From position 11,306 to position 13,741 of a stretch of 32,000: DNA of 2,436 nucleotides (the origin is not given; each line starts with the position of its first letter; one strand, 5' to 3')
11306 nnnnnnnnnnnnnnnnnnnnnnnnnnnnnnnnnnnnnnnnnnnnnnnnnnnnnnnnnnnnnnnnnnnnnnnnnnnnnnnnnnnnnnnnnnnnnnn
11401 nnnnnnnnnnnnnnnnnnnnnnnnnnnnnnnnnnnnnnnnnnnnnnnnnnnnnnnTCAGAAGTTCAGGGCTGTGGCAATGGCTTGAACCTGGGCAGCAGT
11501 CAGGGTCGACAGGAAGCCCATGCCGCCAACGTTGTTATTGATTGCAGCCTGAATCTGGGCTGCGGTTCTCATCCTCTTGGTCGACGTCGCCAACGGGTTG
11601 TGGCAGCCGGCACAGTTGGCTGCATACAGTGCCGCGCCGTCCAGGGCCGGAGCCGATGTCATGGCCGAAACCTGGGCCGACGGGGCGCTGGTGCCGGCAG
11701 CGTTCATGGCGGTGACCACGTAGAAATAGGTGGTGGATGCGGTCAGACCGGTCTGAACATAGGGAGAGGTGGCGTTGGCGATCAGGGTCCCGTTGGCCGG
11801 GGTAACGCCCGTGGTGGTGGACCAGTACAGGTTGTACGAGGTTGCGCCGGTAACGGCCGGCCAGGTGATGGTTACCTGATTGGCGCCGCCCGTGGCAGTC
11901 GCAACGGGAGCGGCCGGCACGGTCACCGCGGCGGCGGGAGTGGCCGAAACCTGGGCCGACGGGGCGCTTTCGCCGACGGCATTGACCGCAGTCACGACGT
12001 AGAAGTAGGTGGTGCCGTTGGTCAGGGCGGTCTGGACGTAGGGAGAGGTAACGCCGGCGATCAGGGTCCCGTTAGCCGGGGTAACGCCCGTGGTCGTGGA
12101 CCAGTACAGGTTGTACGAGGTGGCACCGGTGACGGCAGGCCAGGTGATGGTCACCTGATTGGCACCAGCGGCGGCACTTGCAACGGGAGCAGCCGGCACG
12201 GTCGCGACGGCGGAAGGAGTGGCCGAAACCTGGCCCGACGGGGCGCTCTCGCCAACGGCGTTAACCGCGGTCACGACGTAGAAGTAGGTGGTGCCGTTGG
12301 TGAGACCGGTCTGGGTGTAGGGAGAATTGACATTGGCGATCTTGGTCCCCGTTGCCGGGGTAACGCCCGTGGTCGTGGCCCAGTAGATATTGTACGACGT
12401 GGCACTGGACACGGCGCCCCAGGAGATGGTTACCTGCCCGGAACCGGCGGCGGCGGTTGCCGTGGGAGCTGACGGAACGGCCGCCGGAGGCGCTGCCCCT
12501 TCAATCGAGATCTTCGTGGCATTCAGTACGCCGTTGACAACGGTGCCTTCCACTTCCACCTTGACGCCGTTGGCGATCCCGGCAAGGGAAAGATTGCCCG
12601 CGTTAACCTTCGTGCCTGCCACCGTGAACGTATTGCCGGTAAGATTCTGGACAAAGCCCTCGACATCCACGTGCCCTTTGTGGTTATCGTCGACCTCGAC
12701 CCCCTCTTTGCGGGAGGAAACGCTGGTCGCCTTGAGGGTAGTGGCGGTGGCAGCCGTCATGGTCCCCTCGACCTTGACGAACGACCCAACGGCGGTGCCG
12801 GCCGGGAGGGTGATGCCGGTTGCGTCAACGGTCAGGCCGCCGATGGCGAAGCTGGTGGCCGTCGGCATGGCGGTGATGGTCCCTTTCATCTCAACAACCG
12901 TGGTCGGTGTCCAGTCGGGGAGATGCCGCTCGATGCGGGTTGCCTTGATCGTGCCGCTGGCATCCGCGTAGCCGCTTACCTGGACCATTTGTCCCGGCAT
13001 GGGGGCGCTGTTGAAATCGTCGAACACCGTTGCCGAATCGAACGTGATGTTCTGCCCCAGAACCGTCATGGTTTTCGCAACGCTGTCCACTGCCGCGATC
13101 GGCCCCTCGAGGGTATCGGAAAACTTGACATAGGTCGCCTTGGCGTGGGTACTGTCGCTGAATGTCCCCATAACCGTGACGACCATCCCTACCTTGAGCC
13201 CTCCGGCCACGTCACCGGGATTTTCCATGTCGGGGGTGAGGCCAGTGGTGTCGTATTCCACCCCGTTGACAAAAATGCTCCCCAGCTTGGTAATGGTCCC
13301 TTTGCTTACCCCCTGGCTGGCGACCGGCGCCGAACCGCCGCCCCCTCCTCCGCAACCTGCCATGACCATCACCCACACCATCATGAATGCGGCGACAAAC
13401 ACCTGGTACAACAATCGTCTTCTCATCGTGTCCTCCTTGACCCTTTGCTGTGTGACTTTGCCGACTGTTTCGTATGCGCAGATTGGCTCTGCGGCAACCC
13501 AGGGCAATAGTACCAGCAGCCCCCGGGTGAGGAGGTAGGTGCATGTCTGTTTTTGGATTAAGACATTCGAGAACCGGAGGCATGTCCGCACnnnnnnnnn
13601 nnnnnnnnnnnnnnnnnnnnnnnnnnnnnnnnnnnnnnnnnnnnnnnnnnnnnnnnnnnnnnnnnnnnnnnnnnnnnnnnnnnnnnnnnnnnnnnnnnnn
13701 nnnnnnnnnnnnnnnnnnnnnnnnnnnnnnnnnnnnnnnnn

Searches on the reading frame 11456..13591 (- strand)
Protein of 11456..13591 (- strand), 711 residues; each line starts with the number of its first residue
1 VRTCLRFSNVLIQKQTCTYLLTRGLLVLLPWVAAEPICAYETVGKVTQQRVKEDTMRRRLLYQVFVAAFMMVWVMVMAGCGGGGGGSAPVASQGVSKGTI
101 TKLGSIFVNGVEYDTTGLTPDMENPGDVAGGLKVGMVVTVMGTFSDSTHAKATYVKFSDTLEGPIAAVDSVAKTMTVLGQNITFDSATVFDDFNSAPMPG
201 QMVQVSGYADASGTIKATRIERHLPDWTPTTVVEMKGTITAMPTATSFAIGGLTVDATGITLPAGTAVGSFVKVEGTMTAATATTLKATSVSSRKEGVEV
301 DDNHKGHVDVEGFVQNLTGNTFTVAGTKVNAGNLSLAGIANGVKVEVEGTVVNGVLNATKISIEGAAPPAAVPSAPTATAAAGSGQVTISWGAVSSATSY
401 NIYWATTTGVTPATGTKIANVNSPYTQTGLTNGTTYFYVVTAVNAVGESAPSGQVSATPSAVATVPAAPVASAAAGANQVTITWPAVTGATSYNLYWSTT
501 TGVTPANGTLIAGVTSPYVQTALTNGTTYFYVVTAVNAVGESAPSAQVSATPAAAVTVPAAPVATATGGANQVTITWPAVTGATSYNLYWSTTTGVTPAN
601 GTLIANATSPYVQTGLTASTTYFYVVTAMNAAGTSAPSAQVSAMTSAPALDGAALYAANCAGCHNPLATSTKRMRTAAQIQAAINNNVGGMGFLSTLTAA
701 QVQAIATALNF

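Call 81: search_protein_families(library=pfam, proteins=[window:11456-13591:-], max_evalue=0.0001)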
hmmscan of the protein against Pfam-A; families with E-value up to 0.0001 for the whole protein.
window:11456-13591:- (711 aa): 4 families
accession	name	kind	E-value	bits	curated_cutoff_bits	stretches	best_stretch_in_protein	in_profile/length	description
PF18914.6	DUF5666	-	1.8e-31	108.6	27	2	162-221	1-60/60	Domain of unknown function (DUF5666)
PF00041.27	fn3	-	1.8e-21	76.6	25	3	373-457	3-83/84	Fibronectin type III domain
PF24489.1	Ig_J_second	-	1.7e-07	31.7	27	0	509-543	49-85/105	Tip attachment protein J second Ig-like domain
PF13442.11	Cytochrome_CBB3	-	3.8e-07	30.8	27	1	649-706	3-65/68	Cytochrome C oxidase, cbb3-type, subunit III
